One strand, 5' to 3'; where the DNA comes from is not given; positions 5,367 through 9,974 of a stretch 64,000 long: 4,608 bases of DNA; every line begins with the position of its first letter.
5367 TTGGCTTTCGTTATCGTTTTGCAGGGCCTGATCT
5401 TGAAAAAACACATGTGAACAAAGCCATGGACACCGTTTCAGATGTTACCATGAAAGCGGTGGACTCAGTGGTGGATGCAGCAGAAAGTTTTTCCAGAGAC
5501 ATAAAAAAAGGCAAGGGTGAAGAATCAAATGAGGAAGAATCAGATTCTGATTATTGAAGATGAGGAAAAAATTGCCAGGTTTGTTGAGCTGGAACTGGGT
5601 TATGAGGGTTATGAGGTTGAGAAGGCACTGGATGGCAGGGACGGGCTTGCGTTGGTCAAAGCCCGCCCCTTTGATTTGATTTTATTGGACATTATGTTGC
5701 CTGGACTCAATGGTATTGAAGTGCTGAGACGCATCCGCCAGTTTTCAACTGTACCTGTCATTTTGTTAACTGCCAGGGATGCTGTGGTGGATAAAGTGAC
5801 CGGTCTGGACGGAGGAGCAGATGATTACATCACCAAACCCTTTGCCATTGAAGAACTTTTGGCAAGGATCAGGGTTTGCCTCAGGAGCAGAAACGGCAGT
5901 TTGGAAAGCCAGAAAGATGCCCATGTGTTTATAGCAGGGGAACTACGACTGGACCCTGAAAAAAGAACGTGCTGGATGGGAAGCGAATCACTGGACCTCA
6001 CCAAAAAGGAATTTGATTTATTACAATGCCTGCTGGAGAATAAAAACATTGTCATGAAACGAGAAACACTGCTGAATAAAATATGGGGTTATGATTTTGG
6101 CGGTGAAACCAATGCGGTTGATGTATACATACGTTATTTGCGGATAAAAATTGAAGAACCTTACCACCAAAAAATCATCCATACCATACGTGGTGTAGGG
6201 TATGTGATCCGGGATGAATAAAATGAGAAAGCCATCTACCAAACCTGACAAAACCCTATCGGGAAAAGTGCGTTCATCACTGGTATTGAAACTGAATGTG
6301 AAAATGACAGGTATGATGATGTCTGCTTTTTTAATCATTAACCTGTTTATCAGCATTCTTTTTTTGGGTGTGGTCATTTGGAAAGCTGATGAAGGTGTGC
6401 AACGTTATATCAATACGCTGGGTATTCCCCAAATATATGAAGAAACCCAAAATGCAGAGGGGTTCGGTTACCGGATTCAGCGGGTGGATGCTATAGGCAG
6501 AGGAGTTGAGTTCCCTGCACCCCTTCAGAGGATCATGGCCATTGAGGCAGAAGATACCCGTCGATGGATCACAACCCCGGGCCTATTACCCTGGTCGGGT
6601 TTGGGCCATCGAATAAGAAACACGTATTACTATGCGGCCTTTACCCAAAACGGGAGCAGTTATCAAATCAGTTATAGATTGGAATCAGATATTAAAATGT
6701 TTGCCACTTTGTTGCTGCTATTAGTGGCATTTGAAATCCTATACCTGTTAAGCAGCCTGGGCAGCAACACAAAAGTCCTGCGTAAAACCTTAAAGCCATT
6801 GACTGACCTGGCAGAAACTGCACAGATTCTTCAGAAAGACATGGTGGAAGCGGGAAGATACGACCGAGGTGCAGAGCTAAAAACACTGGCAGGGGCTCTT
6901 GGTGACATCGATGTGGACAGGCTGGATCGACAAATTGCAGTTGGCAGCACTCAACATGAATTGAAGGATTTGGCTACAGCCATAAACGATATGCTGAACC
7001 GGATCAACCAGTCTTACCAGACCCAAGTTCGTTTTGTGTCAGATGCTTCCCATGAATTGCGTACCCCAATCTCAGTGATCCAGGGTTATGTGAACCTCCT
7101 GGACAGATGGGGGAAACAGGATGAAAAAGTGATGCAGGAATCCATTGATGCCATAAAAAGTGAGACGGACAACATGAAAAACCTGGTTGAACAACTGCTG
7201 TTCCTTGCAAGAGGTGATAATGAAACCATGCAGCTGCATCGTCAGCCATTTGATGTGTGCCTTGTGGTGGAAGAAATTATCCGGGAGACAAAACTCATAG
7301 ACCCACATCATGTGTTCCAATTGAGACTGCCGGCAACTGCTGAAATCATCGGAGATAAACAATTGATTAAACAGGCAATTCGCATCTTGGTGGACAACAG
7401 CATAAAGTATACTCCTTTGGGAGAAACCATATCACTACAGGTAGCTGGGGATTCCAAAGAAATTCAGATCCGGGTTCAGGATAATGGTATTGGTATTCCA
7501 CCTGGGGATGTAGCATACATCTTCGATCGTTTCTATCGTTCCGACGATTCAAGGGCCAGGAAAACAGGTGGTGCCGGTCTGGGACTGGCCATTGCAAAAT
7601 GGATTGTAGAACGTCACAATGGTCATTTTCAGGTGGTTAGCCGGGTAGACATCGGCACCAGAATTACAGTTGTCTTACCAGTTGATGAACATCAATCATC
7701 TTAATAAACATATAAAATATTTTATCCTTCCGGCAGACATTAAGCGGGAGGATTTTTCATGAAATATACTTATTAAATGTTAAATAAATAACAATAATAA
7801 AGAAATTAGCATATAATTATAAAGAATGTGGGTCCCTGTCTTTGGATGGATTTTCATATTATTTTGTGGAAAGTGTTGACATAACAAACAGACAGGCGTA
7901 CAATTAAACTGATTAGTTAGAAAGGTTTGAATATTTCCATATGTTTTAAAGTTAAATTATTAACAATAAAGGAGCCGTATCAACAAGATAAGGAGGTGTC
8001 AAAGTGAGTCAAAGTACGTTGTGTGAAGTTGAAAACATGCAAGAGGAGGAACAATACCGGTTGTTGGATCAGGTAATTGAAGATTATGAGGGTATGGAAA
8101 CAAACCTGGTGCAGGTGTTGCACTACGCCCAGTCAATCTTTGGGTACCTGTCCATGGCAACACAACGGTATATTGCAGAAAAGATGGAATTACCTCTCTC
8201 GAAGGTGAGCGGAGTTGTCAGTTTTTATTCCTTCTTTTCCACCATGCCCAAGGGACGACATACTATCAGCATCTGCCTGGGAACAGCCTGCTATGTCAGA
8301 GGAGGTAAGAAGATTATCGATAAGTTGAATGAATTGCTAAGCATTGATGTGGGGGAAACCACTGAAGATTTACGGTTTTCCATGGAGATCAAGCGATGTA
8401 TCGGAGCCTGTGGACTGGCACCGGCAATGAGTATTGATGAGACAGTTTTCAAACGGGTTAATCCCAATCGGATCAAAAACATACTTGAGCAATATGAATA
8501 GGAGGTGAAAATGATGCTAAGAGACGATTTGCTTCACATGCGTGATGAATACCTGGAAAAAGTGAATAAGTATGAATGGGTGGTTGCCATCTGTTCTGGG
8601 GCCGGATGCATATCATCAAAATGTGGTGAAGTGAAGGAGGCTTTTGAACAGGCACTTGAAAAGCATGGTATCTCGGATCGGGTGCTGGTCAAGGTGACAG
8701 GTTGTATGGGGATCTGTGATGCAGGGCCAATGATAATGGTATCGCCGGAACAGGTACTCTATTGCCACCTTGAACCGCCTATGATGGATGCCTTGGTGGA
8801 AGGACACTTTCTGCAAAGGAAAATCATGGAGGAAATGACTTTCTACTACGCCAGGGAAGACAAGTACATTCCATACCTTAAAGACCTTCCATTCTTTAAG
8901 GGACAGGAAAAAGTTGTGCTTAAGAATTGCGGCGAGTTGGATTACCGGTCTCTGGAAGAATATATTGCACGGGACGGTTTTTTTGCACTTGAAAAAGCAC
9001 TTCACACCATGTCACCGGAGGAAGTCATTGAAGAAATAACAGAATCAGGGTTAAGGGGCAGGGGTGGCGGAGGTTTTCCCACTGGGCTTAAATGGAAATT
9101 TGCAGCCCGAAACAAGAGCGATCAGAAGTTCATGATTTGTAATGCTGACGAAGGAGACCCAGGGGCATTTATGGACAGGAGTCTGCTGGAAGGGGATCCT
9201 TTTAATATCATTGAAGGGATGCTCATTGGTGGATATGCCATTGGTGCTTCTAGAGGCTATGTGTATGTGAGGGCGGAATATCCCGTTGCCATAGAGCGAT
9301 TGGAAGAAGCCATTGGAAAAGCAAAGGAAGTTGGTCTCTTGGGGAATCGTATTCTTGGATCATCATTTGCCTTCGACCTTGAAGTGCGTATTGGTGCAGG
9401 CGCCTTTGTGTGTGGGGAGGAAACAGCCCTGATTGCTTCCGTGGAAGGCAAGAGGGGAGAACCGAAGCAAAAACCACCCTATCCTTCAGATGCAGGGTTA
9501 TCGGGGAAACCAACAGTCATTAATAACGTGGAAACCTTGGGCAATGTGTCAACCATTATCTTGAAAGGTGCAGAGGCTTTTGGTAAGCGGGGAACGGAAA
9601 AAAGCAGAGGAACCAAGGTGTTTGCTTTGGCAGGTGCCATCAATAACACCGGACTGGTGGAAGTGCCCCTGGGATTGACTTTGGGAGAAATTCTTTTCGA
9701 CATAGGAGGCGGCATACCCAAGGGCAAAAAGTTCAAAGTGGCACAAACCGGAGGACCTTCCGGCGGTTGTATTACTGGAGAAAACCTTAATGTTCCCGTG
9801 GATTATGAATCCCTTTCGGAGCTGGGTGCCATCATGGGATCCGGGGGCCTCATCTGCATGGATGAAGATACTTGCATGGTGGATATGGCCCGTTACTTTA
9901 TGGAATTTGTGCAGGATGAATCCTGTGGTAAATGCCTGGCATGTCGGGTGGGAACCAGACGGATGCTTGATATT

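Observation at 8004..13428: HydC / HydB::GltD fusion / HydA-like trimer: an NAD(P)H-linked, possibly doubly flavin-based, hydrogenase-type or Stn-type transhydrogenase module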

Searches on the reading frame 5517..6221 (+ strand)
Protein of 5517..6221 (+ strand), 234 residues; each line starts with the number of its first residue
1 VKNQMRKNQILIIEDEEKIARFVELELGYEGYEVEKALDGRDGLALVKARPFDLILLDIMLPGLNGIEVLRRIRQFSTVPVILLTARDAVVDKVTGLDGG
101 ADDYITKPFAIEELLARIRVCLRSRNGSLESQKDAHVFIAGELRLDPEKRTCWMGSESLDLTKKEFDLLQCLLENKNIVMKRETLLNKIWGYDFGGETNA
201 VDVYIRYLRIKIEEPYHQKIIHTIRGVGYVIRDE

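Call 56: search_protein_families(library=pfam, proteins=[window:5517-6221:+], max_evalue=0.00001)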
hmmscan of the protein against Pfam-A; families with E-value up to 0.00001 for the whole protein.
window:5517-6221:+ (234 aa): 2 families
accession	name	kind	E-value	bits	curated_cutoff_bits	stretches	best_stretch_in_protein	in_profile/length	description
PF00072.30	Response_reg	-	3.2e-30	105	30.2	1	10-119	1-111/111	Response regulator receiver domain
PF00486.34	Trans_reg_C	-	6.8e-27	93.8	26.2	1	157-230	2-76/77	Transcriptional regulatory protein, C terminal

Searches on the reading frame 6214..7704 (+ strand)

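Call 56: search_protein_families(library=pfam, proteins=[window:6214-7704:+], max_evalue=0.00001)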
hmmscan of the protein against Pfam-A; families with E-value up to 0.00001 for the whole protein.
window:6214-7704:+ (496 aa): 2 families
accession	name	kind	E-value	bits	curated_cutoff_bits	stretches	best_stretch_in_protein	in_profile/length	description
PF02518.31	HATPase_c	-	9.8e-29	100.5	26.4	1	380-491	1-110/111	Histidine kinase-, DNA gyrase B-, and HSP90-like ATPase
PF00512.31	HisKA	-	3.8e-18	65.7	26.9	1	272-336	3-65/66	His Kinase A (phospho-acceptor) domain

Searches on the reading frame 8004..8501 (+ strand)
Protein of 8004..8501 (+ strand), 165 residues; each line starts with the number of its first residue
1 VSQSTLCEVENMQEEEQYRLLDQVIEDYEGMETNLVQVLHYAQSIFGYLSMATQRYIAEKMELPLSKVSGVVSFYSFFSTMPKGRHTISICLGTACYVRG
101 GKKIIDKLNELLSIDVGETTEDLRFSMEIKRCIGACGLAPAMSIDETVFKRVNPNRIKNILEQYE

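Call 3: search_protein_families(library=pfam, proteins=[window:8004-8501:+], max_evalue=0.01)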
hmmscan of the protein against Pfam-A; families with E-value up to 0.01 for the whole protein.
window:8004-8501:+ (165 aa): 1 family
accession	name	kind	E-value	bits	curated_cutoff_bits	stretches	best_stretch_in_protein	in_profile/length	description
PF01257.25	2Fe-2S_thioredx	-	2.4e-47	160.9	24.8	1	22-164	2-144/145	Thioredoxin-like [2Fe-2S] ferredoxin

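Call 4: search_protein_families(library=ncbifam, proteins=[window:8004-8501:+], max_evalue=0.001)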
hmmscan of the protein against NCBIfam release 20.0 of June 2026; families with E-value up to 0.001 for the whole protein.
window:8004-8501:+ (165 aa): 9 families
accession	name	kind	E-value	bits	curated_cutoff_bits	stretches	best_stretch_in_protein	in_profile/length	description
NF005747.0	PRK07571.1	equivalog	3.2e-49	166.9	224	1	9-163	13-167/173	bidirectional hydrogenase complex protein HoxE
NF005722.0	PRK07539.1-2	equivalog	6e-38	130.4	141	1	16-164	8-156/157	NADH-quinone oxidoreductase subunit NuoE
TIGR01958.1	nuoE_fam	subfamily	1.8e-35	122.2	142.4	1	22-165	3-148/148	NADH-quinone oxidoreductase subunit NuoE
NF004638.0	PRK05988.1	equivalog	1.8e-35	122.1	198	1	11-163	4-156/159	formate dehydrogenase subunit gamma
NF005725.0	PRK07539.1-5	equivalog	6e-32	110.7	220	1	13-165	17-172/174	NADH-quinone oxidoreductase subunit NuoE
NF005721.0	PRK07539.1-1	equivalog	1.6e-29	103.1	308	1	19-163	32-176/292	NADH-quinone oxidoreductase subunit NuoE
NF005723.0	PRK07539.1-3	equivalog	7.9e-24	84.3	226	1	15-163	4-155/158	NADH-quinone oxidoreductase subunit NuoE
NF005724.0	PRK07539.1-4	equivalog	7e-20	71.9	280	1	32-164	39-172/240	NADH-quinone oxidoreductase subunit NuoE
NF009040.0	PRK12373.1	equivalog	1.9e-15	57.5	514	1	34-164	38-169/400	NADH-quinone oxidoreductase subunit E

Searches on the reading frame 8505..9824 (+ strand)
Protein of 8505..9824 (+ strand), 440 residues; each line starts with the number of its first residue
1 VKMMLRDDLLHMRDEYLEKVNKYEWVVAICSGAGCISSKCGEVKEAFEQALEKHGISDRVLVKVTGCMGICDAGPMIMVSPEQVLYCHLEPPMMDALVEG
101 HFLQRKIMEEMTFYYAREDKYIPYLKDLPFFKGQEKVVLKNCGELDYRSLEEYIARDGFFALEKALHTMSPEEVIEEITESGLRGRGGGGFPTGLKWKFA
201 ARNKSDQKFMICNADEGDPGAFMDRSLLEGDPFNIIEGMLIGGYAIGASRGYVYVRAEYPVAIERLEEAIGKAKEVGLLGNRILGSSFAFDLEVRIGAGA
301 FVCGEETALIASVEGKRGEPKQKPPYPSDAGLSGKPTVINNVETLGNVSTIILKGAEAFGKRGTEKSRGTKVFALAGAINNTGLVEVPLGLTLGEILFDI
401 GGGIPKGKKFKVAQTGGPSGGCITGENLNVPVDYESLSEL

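Call 65: search_solved_structures(query=window:8505-9824:+, max_evalue=1e-100, show_alignments=3)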
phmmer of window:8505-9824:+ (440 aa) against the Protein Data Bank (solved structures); distinct sequences matched with E-value up to 1e-100: 9.
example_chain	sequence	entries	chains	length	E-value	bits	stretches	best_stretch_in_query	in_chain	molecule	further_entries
7t2r_B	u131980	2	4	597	2.8e-163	547.2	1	26-438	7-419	NiFe hydrogenase subunit B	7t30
7q4v_B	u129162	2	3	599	2.8e-153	514.3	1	27-437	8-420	Iron hydrogenase HydB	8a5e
9n5u_B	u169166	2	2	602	6.8e-136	456.9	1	33-438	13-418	NfnB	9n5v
7p5h_B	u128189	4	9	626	3.3e-133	448.1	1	27-438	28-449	Fe-hydrogenase, subunit beta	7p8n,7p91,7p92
8a6t_B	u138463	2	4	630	8.6e-133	446.7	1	7-439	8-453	Electron bifurcating hydrogenase subunit HydB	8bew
9bov_B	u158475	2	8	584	1.4e-132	446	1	38-438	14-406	NADH dehydrogenase (Quinone)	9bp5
9mqx_B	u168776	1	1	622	1e-129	436.6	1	12-437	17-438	NADH:ubiquinone oxidoreductase, NADH-binding (51 kD) subunit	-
8oh5_B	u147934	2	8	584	1.4e-127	429.5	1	36-438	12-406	NAD-reducing hydrogenase subunit HoxF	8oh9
7q4w_B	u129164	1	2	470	1.4e-126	426.3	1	150-437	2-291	Iron hydrogenase HydB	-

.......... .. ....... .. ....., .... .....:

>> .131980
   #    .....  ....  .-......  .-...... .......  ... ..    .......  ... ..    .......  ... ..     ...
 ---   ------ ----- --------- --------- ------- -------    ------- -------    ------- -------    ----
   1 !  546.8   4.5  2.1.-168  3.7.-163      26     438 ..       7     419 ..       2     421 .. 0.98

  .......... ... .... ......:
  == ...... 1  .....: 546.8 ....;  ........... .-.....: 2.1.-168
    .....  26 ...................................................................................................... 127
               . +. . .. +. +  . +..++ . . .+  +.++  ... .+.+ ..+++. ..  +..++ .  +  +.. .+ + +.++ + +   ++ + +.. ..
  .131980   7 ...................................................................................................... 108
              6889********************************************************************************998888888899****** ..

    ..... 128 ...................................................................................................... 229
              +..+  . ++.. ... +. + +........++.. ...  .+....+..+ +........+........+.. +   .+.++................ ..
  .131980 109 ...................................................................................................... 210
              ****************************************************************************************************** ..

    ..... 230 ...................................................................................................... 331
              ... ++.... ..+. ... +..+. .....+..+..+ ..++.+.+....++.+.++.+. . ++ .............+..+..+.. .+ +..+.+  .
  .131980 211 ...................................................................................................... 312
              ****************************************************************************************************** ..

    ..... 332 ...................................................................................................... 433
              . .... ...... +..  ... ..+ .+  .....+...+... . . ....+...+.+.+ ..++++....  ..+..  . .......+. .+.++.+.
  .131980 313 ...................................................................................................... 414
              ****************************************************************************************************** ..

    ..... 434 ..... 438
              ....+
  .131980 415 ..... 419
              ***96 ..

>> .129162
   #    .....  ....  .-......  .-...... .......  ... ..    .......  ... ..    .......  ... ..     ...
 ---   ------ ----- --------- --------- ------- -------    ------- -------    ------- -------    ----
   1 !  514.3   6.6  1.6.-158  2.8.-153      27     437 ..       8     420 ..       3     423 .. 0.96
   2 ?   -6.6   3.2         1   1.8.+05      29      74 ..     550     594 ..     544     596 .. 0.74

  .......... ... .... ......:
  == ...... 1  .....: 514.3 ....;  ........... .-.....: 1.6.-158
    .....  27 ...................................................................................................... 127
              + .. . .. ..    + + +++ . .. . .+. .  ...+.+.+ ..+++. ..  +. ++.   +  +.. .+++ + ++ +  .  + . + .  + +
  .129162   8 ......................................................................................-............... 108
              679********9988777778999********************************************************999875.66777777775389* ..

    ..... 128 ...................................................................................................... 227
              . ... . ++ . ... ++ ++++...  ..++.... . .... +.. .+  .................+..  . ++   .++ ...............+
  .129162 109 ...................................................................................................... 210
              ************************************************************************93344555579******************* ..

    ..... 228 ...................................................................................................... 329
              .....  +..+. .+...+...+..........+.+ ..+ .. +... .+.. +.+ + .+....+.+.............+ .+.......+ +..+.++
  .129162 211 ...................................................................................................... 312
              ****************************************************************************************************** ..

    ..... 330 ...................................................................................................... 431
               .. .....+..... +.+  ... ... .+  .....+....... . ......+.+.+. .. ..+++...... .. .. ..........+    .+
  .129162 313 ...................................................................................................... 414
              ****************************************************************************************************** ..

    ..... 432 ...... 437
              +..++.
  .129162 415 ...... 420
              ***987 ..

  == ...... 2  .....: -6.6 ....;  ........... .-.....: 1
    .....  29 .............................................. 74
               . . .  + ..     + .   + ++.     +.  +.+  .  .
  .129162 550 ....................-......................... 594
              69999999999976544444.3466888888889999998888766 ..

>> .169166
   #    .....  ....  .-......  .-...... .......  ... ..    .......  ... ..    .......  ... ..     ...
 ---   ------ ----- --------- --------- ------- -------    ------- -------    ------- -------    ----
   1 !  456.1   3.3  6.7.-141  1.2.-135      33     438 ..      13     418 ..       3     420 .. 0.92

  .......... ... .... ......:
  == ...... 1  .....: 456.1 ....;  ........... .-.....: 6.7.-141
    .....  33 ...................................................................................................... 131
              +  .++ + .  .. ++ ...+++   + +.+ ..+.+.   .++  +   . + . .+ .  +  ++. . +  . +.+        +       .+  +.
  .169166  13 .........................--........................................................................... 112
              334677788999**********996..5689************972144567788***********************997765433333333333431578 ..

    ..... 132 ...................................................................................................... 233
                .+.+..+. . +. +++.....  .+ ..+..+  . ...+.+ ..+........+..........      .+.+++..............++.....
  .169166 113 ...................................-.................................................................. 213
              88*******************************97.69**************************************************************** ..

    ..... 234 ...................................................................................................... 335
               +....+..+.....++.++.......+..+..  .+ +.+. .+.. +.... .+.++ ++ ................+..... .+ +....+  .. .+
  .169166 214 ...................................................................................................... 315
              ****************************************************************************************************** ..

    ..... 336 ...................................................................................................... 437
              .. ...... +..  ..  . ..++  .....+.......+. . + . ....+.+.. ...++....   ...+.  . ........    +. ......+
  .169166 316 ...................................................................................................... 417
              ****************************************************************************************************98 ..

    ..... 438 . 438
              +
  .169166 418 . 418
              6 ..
